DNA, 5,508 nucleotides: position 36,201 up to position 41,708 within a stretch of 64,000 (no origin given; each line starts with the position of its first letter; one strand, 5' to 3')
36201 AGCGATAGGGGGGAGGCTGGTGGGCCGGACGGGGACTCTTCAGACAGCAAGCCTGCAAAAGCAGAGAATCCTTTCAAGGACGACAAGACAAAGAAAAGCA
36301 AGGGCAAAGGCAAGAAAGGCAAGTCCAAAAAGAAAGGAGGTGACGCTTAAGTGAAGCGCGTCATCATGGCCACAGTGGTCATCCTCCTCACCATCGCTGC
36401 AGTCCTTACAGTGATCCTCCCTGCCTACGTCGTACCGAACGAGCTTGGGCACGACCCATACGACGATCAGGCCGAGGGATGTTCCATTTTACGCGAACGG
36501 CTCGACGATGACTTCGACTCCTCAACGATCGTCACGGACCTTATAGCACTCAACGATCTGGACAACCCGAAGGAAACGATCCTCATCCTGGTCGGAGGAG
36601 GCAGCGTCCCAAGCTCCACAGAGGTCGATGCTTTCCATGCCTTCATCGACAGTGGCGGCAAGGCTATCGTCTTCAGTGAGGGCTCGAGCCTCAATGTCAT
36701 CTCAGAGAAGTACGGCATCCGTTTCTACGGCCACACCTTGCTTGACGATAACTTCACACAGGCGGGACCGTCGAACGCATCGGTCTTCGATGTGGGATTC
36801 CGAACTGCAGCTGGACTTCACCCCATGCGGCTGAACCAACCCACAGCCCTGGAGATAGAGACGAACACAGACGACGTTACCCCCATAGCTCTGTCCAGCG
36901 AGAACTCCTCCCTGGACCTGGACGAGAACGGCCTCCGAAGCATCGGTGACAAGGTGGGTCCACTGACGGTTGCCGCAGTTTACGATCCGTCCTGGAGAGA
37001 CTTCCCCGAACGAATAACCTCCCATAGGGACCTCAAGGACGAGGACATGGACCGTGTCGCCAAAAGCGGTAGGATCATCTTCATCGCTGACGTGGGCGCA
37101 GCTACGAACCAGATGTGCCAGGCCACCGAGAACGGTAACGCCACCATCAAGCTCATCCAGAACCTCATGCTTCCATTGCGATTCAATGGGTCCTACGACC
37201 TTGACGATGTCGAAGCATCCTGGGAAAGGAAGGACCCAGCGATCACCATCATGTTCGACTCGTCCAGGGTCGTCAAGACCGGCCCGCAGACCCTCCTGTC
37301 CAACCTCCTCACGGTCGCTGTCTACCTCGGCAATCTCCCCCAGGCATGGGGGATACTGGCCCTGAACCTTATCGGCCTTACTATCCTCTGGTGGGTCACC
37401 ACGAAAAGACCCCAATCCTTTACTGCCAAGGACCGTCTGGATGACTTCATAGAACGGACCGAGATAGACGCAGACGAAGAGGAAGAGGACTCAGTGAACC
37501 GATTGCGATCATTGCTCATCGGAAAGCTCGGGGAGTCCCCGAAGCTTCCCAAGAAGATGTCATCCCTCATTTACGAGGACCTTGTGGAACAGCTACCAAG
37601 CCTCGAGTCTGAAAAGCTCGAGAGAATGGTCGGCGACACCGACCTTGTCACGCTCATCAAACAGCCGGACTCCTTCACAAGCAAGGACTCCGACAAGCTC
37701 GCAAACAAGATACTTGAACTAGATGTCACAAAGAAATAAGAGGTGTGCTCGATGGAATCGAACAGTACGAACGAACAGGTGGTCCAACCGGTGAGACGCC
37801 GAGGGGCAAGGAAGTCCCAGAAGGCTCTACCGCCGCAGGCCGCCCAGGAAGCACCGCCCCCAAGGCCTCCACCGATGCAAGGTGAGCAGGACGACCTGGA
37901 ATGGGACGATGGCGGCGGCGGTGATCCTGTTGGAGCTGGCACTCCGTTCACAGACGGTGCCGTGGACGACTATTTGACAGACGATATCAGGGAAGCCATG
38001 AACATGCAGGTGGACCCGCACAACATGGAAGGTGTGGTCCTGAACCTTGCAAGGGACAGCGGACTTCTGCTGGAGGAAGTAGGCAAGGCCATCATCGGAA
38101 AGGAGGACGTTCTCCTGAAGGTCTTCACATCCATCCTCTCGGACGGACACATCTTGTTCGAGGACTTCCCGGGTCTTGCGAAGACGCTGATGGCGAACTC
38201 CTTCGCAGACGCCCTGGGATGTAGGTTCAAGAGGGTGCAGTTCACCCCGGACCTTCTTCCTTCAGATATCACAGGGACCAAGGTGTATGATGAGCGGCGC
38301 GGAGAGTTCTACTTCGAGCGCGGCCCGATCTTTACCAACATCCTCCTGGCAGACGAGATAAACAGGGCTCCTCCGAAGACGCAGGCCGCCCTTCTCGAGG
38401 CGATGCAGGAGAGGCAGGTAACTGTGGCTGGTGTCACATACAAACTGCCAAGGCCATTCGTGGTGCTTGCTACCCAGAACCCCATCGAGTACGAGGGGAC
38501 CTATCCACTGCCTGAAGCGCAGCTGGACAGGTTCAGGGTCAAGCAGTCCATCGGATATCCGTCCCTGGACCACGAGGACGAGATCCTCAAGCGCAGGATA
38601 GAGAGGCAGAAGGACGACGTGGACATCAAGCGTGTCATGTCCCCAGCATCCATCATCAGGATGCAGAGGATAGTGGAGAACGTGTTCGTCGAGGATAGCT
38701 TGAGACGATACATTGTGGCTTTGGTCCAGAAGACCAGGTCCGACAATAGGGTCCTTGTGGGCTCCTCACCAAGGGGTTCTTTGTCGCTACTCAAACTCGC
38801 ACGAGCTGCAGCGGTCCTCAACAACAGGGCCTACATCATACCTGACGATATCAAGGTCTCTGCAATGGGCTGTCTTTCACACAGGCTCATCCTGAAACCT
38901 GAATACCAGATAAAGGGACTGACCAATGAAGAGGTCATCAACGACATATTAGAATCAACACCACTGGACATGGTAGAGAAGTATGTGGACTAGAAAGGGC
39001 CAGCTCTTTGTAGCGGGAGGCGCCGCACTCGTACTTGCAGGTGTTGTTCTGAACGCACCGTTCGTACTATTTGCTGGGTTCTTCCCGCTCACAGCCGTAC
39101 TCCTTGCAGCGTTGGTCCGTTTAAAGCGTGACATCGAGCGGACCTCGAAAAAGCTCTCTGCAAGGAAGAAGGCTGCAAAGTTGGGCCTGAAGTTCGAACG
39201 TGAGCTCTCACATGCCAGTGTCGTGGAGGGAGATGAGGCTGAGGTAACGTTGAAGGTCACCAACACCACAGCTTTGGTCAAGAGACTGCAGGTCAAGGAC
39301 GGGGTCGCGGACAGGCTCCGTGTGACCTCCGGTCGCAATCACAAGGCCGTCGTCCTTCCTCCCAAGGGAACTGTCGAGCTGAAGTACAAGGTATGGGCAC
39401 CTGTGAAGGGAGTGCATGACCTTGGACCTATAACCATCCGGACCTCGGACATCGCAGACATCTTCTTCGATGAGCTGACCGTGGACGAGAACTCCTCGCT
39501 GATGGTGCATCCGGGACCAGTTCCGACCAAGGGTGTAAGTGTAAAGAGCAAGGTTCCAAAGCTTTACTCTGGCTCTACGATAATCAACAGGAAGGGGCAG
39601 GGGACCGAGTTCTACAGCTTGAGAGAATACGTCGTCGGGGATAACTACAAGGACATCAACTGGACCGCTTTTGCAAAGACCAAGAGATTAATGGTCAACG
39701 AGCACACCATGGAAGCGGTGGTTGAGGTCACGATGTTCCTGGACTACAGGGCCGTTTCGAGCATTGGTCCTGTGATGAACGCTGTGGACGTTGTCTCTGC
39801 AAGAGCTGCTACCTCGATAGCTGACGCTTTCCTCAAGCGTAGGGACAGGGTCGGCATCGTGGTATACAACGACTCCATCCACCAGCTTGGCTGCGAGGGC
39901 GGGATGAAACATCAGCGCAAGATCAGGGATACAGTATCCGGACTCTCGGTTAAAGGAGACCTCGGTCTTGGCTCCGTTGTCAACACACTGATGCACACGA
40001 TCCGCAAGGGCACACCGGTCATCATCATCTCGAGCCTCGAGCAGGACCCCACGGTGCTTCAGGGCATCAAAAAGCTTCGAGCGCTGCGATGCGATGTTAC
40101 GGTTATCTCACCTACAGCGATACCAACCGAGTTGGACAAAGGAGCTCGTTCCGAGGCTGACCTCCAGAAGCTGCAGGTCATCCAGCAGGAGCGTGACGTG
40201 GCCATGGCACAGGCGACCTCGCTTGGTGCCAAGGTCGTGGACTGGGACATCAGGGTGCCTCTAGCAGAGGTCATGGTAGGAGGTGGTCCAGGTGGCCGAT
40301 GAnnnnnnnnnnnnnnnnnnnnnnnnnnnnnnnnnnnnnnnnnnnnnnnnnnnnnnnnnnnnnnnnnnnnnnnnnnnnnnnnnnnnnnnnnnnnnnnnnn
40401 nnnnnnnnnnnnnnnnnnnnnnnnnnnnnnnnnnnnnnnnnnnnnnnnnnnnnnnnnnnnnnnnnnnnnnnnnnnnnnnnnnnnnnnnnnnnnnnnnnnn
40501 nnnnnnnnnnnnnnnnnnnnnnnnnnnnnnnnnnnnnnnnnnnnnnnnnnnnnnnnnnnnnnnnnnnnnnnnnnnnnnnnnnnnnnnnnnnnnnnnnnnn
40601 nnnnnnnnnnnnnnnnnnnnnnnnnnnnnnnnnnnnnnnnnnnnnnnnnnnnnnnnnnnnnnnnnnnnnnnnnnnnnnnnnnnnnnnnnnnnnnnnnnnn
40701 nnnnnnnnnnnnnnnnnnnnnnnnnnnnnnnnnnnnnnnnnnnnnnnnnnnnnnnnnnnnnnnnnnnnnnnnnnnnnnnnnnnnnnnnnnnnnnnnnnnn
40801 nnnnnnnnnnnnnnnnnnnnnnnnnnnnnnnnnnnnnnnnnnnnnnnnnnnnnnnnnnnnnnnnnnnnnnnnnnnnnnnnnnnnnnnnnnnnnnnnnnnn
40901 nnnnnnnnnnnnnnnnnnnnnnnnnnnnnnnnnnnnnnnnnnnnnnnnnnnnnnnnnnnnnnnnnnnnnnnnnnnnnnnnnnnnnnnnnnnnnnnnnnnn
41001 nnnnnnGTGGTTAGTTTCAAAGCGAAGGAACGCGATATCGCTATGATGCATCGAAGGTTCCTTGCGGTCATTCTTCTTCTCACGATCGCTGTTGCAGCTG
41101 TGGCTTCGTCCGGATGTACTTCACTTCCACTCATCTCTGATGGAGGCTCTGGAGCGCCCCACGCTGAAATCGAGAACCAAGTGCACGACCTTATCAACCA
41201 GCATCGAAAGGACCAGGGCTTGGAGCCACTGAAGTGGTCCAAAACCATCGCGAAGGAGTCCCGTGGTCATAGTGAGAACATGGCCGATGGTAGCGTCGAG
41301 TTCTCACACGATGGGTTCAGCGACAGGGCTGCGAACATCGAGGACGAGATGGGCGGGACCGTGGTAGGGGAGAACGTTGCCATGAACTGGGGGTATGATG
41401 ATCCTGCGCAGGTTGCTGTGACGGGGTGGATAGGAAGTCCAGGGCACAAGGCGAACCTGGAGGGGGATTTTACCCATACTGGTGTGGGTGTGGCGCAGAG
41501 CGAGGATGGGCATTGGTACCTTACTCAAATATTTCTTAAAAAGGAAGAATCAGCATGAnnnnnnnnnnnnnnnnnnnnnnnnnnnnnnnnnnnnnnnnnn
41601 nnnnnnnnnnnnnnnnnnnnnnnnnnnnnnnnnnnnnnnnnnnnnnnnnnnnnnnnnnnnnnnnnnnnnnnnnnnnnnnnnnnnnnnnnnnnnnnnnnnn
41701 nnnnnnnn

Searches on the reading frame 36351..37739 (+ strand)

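Call 20: search_protein_families(library=pfam, proteins=[window:36351-37739:+])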
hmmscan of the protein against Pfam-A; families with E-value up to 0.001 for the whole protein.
window:36351-37739:+ (462 aa): 2 families
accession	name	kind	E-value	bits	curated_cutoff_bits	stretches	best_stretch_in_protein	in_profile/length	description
PF14258.12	DUF4350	-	9.5e-09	36.2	30.4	1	36-267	1-179/181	Domain of unknown function (DUF4350)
PF09822.16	ABC_transp_aux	-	2e-07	31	34.7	1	69-262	39-270/288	ABC-type uncharacterized transport system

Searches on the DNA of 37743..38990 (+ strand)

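Call 81: search_with_rna_model(model_id=R1, sources=[L130, L131, L118, L122, L125, L121, L128], filters=off, max_evalue=10)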
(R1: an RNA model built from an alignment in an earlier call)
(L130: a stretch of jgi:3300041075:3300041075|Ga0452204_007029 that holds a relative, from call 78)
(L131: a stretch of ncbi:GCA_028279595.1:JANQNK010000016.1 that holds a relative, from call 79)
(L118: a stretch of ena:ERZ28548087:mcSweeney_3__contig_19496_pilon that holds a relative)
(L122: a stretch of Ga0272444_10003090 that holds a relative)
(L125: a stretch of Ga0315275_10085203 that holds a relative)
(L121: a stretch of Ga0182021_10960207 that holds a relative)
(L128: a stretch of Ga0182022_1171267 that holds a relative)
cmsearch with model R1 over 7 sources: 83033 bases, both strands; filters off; matches with E-value up to 10: 24.
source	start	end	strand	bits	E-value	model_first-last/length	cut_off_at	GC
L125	2249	2306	+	72.7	4.6e-16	1-58/58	no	0.72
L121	575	632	+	68.7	4.7e-15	1-58/58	no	0.72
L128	917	974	+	66.2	2e-14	1-58/58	no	0.81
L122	5765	5822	+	64.6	5.3e-14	1-58/58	no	0.69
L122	9717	9770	+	11.6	1.8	1-58/58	no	0.57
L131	17933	17993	-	10.5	3.2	1-58/58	no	0.61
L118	5154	5206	-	10.3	3.6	1-58/58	no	0.68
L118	612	675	+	10.3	3.7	1-58/58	no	0.58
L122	9843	9875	+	10.1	4.1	1-58/58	no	0.61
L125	1253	1278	+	9.9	4.6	1-58/58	no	0.69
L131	16722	16745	-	9.7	5.3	1-58/58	no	0.58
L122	5760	5815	-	9.6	5.7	1-58/58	no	0.68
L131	9086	9137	-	9.6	5.7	1-58/58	no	0.63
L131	19009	19038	+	9.4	6.3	1-58/58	no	0.67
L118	16930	16967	-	9.3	6.6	1-58/58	no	0.68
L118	16699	16728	+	9.1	7.3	1-58/58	no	0.73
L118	20366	20399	+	9.1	7.3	1-58/58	no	0.59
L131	5203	5232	+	9.1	7.5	1-58/58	no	0.63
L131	8862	8926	-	8.9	8.3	1-58/58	no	0.55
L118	7645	7681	-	8.9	8.7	1-58/58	no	0.62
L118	15394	15450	-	8.8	9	1-58/58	no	0.63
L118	20725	20758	-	8.8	9.1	1-58/58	no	0.76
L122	11318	11348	+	8.6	9.8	1-58/58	no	0.58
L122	6838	6892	-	8.6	10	1-58/58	no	0.69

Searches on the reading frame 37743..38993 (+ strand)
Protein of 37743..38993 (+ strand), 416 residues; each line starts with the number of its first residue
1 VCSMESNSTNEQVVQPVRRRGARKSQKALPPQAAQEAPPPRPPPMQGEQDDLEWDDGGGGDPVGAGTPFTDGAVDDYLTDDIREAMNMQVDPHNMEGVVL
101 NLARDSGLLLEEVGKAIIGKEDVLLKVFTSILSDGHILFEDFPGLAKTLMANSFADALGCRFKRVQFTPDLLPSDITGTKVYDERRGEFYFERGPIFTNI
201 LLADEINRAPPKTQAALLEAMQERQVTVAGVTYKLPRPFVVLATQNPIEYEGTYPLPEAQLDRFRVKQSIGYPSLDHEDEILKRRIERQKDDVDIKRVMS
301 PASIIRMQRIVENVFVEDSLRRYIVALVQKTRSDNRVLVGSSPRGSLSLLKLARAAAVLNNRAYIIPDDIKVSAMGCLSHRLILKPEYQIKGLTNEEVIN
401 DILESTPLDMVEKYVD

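Call 20: search_protein_families(library=pfam, proteins=[window:37743-38993:+])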
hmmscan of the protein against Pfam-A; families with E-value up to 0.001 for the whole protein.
window:37743-38993:+ (416 aa): 5 families
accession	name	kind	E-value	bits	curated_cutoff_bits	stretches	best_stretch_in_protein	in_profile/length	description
PF07726.17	AAA_3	-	4.1e-65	218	27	1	136-265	1-130/131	ATPase family associated with various cellular activities (AAA)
PF17863.7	AAA_lid_2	-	1.8e-18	66.4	22.7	1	330-402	2-74/74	AAA lid domain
PF07728.20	AAA_5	-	1.6e-11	44.8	22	1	143-264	8-139/139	AAA domain (dynein-related subfamily)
PF00493.29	MCM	-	6.6e-06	25.8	23.3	1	130-252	53-176/224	MCM P-loop domain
PF20030.5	bpMoxR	-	3.8e-05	23.3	27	1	110-308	7-204/205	MoxR domain in the MoxR-vWA-beta-propeller ternary systems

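Call 60: find_homologous_proteins(query=window:37743-38990:+, max_evalue=1e-60)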
Query window:37743-38990:+ (416 aa): 7995 proteins with E <= 1e-60 among 8000 candidates; the best 120 are listed.
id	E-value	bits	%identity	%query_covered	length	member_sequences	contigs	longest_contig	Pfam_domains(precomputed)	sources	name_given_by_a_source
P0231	2.6e-271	917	100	99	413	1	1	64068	PF07726.18,PF00493.30,PF17863.8,PF07728.21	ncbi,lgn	-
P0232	4.1e-140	485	67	77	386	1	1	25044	PF20030.6,PF07726.18,PF17863.8,PF07728.21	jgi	jgi:MoxR-like ATPase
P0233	6.7e-140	485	68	76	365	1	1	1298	PF20030.6,PF07726.18,PF17863.8,PF07728.21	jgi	-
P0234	1.4e-139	484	69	74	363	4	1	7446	PF20030.6,PF07726.18,PF17863.8,PF07728.21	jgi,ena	-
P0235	8.2e-139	481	69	75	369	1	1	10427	PF20030.6,PF07726.18,PF17863.8,PF07728.21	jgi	-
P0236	3.2e-136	473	65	76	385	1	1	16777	PF20030.6,PF07726.18,PF17863.8,PF07728.21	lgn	-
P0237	3.8e-136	472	71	69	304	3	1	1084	PF20030.6,PF07726.18,PF17863.8,PF07728.21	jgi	jgi:MoxR-like ATPase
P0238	2.1e-133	463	68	76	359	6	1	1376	PF20030.6,PF07726.18,PF00493.30,PF17863.8,PF07728.21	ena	-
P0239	8.2e-129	448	67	72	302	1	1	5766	PF20030.6,PF07726.18,PF17863.8,PF07728.21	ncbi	ncbi:MAG: MoxR family ATPase [Thermoplasmata archaeon]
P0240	3.4e-128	446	67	74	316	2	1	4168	PF20030.6,PF07726.18,PF17863.8,PF07728.21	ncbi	ncbi:MAG: AAA family ATPase [Thermoplasmatota archaeon]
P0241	1.6e-127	444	68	73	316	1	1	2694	PF20030.6,PF07726.18,PF17863.8,PF07728.21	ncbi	ncbi:MAG: MoxR family ATPase [Candidatus Thermoplasmatota archaeon]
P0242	8.0e-127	442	68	73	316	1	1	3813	PF20030.6,PF07726.18,PF17863.8,PF07728.21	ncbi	ncbi:MAG: MoxR family ATPase [Candidatus Thermoplasmatota archaeon]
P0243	9.3e-127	441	66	75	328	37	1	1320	PF20030.6,PF07726.18,PF17863.8,PF07728.21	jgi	jgi:MoxR-like ATPase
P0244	2.9e-126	440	66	72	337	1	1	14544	PF20030.6,PF07726.18,PF17863.8,PF07728.21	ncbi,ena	-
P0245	4.3e-126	439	65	75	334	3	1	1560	PF20030.6,PF07726.18,PF17863.8,PF07728.21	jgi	-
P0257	9.3e-125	435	62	77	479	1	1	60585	PF20030.6,PF07726.18,PF17863.8,PF07728.21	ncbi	-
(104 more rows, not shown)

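Call 61: find_encoding_contigs(protein=P0231, flank=10000, max_places=10)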
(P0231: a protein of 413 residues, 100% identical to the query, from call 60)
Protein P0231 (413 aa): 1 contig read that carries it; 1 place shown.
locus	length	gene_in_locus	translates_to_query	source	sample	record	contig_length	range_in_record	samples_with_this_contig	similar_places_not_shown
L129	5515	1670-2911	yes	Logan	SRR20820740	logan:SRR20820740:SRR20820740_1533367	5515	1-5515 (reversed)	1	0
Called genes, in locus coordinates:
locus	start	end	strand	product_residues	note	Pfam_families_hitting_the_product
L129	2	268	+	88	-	?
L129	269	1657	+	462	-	PF09822:ABC_transp_aux (faint), PF14258:DUF4350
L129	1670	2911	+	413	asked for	PF00493:MCM (weak), PF07726:AAA_3, PF07728:AAA_5, PF17863:AAA_lid_2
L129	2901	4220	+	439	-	PF01882:DUF58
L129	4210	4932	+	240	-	-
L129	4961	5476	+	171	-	PF00188:CAP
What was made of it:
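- Tried and rejected: Only a 5.5-kb Logan contig identical to the window was reachable (call 61), so the rest of the genome could not be scanned.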

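Call 78: find_encoding_contigs(protein=P0232, flank=10000, max_places=3)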
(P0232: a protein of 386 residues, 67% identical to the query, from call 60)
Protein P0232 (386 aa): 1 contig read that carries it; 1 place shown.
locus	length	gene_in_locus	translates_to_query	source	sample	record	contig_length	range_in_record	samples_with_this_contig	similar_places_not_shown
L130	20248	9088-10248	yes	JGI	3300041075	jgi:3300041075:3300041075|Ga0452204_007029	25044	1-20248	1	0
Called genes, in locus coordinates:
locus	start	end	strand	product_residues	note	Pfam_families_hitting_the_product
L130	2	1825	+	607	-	?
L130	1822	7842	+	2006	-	PF18884:TSP3_bac (weak), PF01841:Transglut_core, PF13620:CarboxypepD_reg (faint)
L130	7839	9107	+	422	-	PF14258:DUF4350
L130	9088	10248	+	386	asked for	PF20030:bpMoxR, PF07726:AAA_3, PF07728:AAA_5, PF17863:AAA_lid_2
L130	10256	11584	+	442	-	PF01882:DUF58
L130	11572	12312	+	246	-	-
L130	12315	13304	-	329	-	PF00557:Peptidase_M24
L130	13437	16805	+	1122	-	-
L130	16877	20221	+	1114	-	-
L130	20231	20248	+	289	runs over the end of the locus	-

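Call 79: find_encoding_contigs(protein=P0257, flank=10000, max_places=3)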
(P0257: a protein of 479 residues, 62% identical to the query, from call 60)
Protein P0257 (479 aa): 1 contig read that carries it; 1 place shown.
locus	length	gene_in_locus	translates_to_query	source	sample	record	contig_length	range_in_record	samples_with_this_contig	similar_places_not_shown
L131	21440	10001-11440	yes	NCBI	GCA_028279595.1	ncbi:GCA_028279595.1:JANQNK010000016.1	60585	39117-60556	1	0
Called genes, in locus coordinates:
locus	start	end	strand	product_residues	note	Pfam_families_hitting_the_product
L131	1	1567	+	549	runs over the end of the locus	PF01943:Polysacc_synt, PF13440:Polysacc_synt_3, PF03023:MurJ, PF01554:MatE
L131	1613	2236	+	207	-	PF00551:Formyl_trans_N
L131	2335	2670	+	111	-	-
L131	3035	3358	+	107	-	-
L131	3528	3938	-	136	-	PF03479:PCC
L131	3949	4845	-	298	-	PF02775:TPP_enzyme_C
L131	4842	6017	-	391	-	PF01855:POR_N, PF02780:Transketolase_C (weak), PF17147:PFOR_II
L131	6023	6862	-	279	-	PF01558:POR, PF12797:Fer4_2 (faint), PF13237:Fer4_10 (faint), PF14697:Fer4_21, PF12838:Fer4_7 (weak), PF13187:Fer4_9 (weak), PF00037:Fer4, PF12837:Fer4_6 (weak), +1 more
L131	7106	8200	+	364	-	-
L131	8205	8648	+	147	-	PF23928:DUF7266 (weak)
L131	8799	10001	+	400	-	PF14258:DUF4350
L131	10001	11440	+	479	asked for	PF20030:bpMoxR, PF07726:AAA_3, PF07728:AAA_5, PF17863:AAA_lid_2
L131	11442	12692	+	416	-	PF01882:DUF58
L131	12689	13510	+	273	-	-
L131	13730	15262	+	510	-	PF17884:DUF5591, PF01472:PUA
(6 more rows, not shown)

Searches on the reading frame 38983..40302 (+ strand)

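Call 20: search_protein_families(library=pfam, proteins=[window:38983-40302:+])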
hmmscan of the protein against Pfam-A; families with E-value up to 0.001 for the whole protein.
window:38983-40302:+ (439 aa): 1 family
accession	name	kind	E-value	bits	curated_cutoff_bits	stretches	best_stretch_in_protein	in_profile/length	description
PF01882.25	DUF58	-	5.6e-12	45.8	23.4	1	213-375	2-164/216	Protein of unknown function DUF58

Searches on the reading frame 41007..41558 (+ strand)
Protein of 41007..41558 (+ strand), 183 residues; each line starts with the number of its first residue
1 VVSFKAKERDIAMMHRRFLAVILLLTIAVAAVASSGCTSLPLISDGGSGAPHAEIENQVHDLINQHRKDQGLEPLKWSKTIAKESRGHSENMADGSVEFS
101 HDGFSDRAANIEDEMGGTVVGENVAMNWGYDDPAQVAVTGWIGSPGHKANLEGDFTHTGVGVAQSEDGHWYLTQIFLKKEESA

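Call 20: search_protein_families(library=pfam, proteins=[window:41007-41558:+])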
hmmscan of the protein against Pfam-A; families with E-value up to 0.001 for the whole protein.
window:41007-41558:+ (183 aa): 1 family
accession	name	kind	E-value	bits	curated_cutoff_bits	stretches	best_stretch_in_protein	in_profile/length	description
PF00188.32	CAP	-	6.9e-16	59.6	21.1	1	61-176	2-117/117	Cysteine-rich secretory protein family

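Call 26: find_encoding_contigs(protein=window:41007-41558:+, flank=10000, max_places=10)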
Protein window:41007-41558:+ (183 aa): no gene with exactly this product is on record in the collection.
